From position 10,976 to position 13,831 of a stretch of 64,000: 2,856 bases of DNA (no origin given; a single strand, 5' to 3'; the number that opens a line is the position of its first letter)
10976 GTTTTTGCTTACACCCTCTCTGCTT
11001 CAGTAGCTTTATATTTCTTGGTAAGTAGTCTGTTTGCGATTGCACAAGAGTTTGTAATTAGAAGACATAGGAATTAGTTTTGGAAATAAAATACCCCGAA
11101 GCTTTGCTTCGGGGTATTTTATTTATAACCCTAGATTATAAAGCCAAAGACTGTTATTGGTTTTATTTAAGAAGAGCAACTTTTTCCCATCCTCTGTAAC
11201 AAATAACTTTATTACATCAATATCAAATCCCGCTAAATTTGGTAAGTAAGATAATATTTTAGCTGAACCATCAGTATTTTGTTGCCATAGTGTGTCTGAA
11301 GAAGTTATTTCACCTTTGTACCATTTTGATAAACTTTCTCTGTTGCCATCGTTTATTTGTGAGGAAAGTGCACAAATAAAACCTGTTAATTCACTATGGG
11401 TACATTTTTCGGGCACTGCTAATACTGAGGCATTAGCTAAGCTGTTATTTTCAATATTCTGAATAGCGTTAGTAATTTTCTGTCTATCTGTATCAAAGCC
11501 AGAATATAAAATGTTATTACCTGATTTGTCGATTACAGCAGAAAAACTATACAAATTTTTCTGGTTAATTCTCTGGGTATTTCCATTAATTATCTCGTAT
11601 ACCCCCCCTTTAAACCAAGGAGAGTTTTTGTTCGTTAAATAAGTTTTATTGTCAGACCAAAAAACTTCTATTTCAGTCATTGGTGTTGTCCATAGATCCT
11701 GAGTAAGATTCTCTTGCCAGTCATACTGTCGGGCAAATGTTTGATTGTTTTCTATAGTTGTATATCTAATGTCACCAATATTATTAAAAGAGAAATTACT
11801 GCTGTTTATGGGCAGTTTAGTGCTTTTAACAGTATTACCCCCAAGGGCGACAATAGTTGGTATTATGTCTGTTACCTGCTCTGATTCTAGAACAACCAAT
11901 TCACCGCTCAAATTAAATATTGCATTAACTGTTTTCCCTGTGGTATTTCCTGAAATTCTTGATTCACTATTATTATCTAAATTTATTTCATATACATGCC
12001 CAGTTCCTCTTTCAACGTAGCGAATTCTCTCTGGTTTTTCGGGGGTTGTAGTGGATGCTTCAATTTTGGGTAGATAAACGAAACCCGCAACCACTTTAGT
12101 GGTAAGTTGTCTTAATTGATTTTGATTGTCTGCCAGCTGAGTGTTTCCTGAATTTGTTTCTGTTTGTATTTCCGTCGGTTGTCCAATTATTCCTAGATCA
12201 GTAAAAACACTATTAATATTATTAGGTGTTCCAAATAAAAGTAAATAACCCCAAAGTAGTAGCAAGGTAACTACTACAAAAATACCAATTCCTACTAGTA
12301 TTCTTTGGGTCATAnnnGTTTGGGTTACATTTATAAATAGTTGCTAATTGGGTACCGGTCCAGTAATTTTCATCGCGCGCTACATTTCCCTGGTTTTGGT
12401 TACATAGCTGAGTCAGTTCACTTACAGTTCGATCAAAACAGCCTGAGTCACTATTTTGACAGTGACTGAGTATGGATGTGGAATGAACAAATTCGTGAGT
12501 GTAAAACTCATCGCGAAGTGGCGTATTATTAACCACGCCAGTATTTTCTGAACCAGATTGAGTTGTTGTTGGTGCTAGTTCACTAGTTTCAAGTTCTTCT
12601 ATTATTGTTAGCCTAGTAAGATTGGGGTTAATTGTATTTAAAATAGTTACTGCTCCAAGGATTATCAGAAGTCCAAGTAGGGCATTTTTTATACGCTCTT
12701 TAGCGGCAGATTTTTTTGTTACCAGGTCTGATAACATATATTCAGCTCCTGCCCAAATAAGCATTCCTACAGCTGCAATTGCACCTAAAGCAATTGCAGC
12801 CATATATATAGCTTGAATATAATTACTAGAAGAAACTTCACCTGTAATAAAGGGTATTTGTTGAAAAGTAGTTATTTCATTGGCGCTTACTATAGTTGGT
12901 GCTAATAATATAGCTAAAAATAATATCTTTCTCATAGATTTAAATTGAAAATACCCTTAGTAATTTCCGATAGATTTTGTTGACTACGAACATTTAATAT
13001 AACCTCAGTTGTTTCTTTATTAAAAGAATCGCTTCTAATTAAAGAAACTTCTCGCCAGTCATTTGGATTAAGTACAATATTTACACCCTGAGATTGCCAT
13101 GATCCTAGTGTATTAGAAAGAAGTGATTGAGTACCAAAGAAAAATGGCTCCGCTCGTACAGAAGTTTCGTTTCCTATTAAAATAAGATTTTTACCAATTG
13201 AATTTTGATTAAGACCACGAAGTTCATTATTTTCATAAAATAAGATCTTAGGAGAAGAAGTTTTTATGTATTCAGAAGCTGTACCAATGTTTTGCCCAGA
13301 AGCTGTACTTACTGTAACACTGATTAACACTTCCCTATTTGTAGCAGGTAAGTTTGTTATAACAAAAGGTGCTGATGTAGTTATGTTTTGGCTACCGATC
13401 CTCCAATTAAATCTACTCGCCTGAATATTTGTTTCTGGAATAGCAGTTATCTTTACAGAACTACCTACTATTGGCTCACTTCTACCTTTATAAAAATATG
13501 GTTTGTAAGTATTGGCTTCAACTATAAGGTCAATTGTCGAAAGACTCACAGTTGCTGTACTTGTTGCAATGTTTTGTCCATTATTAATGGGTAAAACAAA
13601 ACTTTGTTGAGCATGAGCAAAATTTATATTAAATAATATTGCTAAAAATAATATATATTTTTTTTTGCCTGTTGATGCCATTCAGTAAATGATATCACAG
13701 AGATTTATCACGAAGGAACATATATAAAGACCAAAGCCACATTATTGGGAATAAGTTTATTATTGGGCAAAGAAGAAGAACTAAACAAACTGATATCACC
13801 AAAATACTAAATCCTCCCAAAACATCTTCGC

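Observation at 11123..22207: Eleven-gene type IV secretion-like operon with no conjugation genes, adjacent to the replication origin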

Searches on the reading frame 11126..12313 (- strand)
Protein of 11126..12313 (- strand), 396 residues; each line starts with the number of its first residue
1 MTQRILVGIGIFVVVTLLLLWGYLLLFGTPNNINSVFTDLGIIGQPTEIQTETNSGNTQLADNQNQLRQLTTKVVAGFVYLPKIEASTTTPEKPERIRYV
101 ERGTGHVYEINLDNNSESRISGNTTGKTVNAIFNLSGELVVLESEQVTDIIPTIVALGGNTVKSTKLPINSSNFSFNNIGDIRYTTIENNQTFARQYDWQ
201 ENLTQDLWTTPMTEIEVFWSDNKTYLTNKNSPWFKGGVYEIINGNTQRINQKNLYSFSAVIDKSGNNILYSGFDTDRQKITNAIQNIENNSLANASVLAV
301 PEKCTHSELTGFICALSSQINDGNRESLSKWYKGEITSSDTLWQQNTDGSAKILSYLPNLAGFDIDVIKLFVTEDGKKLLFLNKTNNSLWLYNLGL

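Call 35: search_protein_families(library=pfam, alignment_id=A5, max_evalue=0.01)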
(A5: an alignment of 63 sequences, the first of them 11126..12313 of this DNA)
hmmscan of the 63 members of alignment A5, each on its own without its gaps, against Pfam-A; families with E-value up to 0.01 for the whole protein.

A. member 1, window:11126-12313:- (396 aa): 1 family
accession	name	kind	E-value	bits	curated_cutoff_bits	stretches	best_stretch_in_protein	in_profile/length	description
PF05559.16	DUF763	-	0.0043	16.8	35.5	0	187-300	159-273/319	Protein of unknown function (DUF763)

B. families by the number of members that match (of 63 scanned): 4 families
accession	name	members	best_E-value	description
PF25174.1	Beta-prop_THOC3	2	0.00016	THOC3 beta-propeller domain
PF21959.2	DUF6923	1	6.4e-05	Repeat of unknown function (DUF6923)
PF05559.16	DUF763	1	0.0043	Protein of unknown function (DUF763)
PF07676.18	PD40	1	0.0088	WD40-like Beta Propeller Repeat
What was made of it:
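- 11123..12313 (-): o11: N-terminally anchored extracellular TolB-like beta-propeller protein with a conserved Cys pair. There are sporadic PD40 and beta-propeller Pfam hits (call 35).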

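Call 37: search_solved_structures(query=A5, max_evalue=1)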
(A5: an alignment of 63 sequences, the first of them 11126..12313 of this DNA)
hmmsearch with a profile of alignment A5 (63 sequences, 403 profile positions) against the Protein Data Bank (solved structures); distinct sequences matched with E-value up to 1: 17.
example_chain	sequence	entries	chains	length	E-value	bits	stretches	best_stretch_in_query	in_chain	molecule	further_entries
4jml_A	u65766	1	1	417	1.3e-06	30.9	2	132-306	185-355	Protein TolB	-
6pnv_A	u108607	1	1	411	1.5e-06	30.7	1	132-259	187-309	Tol-Pal system protein TolB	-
4r40_A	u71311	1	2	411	2.3e-06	30.1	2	132-258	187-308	Protein TolB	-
4pwz_A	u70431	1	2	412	2.3e-06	30.1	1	132-258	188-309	Protein TolB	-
2w8b_A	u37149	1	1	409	5.3e-06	28.9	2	132-259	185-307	PROTEIN TOLB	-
1crz_A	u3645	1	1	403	6.3e-06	28.7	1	132-308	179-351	TOLB PROTEIN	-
2w8b_B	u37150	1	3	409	6.6e-06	28.6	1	132-308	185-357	PROTEIN TOLB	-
2hqs_A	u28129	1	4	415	6.8e-06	28.5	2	132-259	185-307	Protein tolB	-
3iax_A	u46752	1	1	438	8e-06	28.3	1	99-241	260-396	Protein tolB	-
1c5k_A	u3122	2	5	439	8.1e-06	28.3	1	99-241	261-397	PROTEIN (TOLB PROTEIN) | PROTEIN TOLB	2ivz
7nst_E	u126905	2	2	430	8.7e-06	28.2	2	132-259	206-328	Tol-Pal system protein TolB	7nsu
7mx5_A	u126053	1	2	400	9.9e-05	24.7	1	176-304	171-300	Tol-Pal system protein TolB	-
4qrj_A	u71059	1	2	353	0.0046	19.2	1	125-300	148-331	putative 6-phosphogluconolactonase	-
9og2_D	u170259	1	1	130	0.3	13.2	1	314-343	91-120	Monoclonal antibody 08E11 heavy chain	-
6tje_A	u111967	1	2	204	0.38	12.9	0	216-216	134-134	Cake5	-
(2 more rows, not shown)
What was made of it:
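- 11123..12313 (-): The family profile matches TolB structures at E 1.3e-6 to 1e-5 (call 37).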

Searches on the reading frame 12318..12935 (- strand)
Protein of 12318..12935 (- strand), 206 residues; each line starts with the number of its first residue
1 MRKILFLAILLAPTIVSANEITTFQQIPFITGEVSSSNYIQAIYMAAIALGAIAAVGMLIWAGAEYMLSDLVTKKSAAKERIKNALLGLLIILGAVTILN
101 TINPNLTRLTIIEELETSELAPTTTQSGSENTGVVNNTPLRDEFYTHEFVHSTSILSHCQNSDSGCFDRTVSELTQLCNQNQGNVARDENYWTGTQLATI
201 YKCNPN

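Call 3: search_protein_families(library=pfam, max_evalue=1, proteins=[window:12318-12935:-])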
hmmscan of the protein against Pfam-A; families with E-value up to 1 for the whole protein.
window:12318-12935:- (206 aa): 3 families
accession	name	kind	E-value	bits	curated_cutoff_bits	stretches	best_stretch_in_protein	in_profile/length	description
PF18895.5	T4SS_pilin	-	7.1e-08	32.9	26.6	1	38-102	7-71/71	Type IV secretion system pilin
PF04956.18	TrbC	-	0.058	14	27.9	1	34-102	35-98/98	TrbC/VIRB2 pilin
PF16262.11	DUF4916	-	0.12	12.4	27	1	39-113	22-97/170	Domain of unknown function (DUF4916)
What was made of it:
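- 12315..12935 (-): o10: VirB2-like T4SS pilin module (signal peptide plus two TM, residues 38-102) followed by a 103-aa C-terminal extension with 4 Cys. PF18895, 32.9 bits against a cutoff of 26.6 (call 3).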

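Call 4: search_protein_families(library=ncbifam, max_evalue=1, proteins=[window:12318-12935:-])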
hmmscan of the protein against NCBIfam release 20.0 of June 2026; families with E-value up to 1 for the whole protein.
window:12318-12935:- (206 aa): 8 families
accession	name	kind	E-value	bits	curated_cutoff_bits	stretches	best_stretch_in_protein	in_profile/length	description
NF045849.1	ICE_MMCAP2_0565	equivalog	5.1e-06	26.1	40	1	37-102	10-76/80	Mbov_0395 family pilin-like conjugal transfer protein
NF011634.1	PRK15060.1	equivalog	0.022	13.8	800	1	25-99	152-227/425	2,3-diketo-L-gulonate TRAP transporter large permease YiaN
NF045890.1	conj_pls20_p028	equivalog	0.037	12.9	150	1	36-103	58-117/377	pLS20_p028 family conjugation system transmembrane protein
NF000067.2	SMR_qac_FL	exception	0.073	13.6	205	1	1-102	1-104/110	quaternary ammonium compound efflux SMR transporter QacL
NF051481.1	EbrA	exception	0.08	13.3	160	1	37-100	39-103/104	SMR family multidrug efflux transporter EbrA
TIGR02413.1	Bac_small_yrzI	paralog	0.084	13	47.05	1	3-43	4-41/46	YrzI family small protein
NF000148.1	SMR_qac_pB8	exception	0.14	12.8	200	1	34-101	35-103/110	Qac-pB8 family quaternary ammonium compound efflux SMR transporter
NF033469.1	SMR_qac_bcrB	exception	0.16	12.6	205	1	41-100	42-102/105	quaternary ammonium compound efflux SMR transporter BcrB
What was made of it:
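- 12315..12935 (-): Mbov_0395 pilin-like family, 5e-6 (call 4).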

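Call 76: search_protein_families(library=pfam, alignment_id=A9, max_evalue=0.01)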
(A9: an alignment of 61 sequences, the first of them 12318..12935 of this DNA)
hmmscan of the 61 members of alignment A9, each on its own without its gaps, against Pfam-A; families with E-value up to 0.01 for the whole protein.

A. member 1, window:12318-12935:- (206 aa): 1 family
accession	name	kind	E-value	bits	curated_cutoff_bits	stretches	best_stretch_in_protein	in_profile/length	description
PF18895.5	T4SS_pilin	-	7.1e-08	32.9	26.6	1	38-102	7-71/71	Type IV secretion system pilin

B. families by the number of members that match (of 61 scanned): 20 families
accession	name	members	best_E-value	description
PF18895.5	T4SS_pilin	55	2.2e-11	Type IV secretion system pilin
PF04956.18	TrbC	9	8.3e-07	TrbC/VIRB2 pilin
PF05987.18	DUF898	2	4.2e-05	Bacterial protein of unknown function (DUF898)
PF13572.11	DUF4134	2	0.0032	Domain of unknown function (DUF4134)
PF00082.27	Peptidase_S8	1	5.6e-18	Subtilase family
PF02557.22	VanY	1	1.6e-09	D-alanyl-D-alanine carboxypeptidase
PF16656.11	Pur_ac_phosph_N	1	9e-05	Purple acid Phosphatase, N-terminal domain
PF02317.23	Octopine_DH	1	0.00018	NAD/NADP octopine/nopaline dehydrogenase, alpha-helical domain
PF00520.37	Ion_trans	1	0.00049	Ion transport protein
PF02322.20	Cyt_bd_oxida_II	1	0.00056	Cytochrome bd terminal oxidase subunit II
PF12495.13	Vip3A_N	1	0.00092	Vegetative insecticide protein 3A N terminal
PF24615.2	Spectrin_Anc-1_2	1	0.0012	Nuclear anchorage protein 1, spectrin repeat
PF16655.11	PhoD_N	1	0.0013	PhoD-like phosphatase, N-terminal domain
PF00115.25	COX1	1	0.0015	Cytochrome C and Quinol oxidase polypeptide I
PF14248.12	DUF4345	1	0.0019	Domain of unknown function (DUF4345)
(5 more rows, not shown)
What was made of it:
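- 12315..12935 (-): 55 of 61 orthologues match T4SS_pilin and 9 match TrbC/VirB2 (call 76).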

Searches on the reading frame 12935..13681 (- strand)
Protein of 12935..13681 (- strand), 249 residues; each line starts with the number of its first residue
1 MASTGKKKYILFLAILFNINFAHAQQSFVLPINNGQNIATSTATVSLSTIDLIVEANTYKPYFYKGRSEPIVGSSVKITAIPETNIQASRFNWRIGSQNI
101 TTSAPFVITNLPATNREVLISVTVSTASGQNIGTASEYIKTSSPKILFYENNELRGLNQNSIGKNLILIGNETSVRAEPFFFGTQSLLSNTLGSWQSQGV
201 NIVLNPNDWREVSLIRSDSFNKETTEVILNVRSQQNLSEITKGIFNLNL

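Call 3: search_protein_families(library=pfam, max_evalue=1, proteins=[window:12935-13681:-])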
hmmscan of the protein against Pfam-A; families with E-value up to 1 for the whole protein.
window:12935-13681:- (249 aa): 0 families

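Call 4: search_protein_families(library=ncbifam, max_evalue=1, proteins=[window:12935-13681:-])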
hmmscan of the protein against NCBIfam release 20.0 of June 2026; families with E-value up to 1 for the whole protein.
window:12935-13681:- (249 aa): 1 family
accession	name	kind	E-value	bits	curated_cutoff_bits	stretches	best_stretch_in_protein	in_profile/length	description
NF052318.1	T9SS_sortase_N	equivalog_domain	0.013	15.6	40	1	6-110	2-108/140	type IX secretion system sortase PorU, long form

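Call 34: search_protein_families(library=pfam, alignment_id=A4, max_evalue=0.01)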
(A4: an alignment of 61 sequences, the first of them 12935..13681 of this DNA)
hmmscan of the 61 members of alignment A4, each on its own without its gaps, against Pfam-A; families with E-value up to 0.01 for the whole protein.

A. member 1, window:12935-13681:- (249 aa): 0 families

B. families by the number of members that match (of 61 scanned): 9 families
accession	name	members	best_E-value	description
PF06832.18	BiPBP_C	15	1.9e-05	Penicillin-Binding Protein C-terminus Family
PF13927.12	Ig_3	5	0.00013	Immunoglobulin domain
PF24145.1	K1-lyase_N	1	0.0012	K1 capsule-specific polysaccharide lyase, N-terminal domain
PF19157.5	DUF5839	1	0.0013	Family of unknown function (DUF5839)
PF16820.11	PKD_3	1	0.0017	PKD-like domain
PF23148.1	Gp77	1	0.004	Podophage GP4 fiber-tail adaptor protein gp77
PF14054.11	DUF4249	1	0.004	Domain of unknown function (DUF4249)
PF12733.13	Cadherin-like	1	0.006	Cadherin-like beta sandwich domain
PF17508.7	MccV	1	0.0078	Microcin V bacteriocin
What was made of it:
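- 12932..13681 (-): o9: secreted or anchored protein made of Ig-like beta-sandwich repeats (W-x-x-N-G motif). The window copy has one repeat fewer than most relatives. Orthologues match BiPBP_C (15 of 61) and Ig_3 (5) (call 34).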

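Call 36: search_solved_structures(query=A4, max_evalue=1)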
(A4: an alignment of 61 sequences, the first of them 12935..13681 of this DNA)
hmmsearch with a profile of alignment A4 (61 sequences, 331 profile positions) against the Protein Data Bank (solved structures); distinct sequences matched with E-value up to 1: 10.
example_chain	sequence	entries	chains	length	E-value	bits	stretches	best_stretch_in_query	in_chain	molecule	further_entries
3shs_A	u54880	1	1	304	1.6e-07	33.7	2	141-224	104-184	Hoc head outer capsid protein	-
8yke_A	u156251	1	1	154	0.0041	19.2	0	168-210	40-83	YSIRK signal domain/LPXTG anchor domain surface protein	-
5lxk_A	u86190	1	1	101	0.27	13.2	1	166-225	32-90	Decoration protein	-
1zld_A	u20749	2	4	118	0.3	13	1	36-98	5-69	Ptr necrosis toxin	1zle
6s5z_A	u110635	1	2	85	0.36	12.8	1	162-209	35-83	Surface protein R28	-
2wng_A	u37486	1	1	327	0.54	12.2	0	45-80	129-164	TYROSINE-PROTEIN PHOSPHATASE NON-RECEPTOR TYPE SUBSTRATE 1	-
6e57_A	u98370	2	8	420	0.63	12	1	57-113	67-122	surface glycan binding protein B | Mixed-linkage glucan utilization locus (MLGUL) SGBP-B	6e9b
36az_C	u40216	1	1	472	0.71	11.8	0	13-70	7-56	2196-S93Y heavy chain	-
8zvi_a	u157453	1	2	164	0.83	11.6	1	166-225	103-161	Decoration protein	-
4i2x_E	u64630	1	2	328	0.96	11.4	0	46-83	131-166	Signal-regulatory protein gamma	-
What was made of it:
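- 12932..13681 (-): The family profile matches T4 Hoc at 1.6e-7 (call 36).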
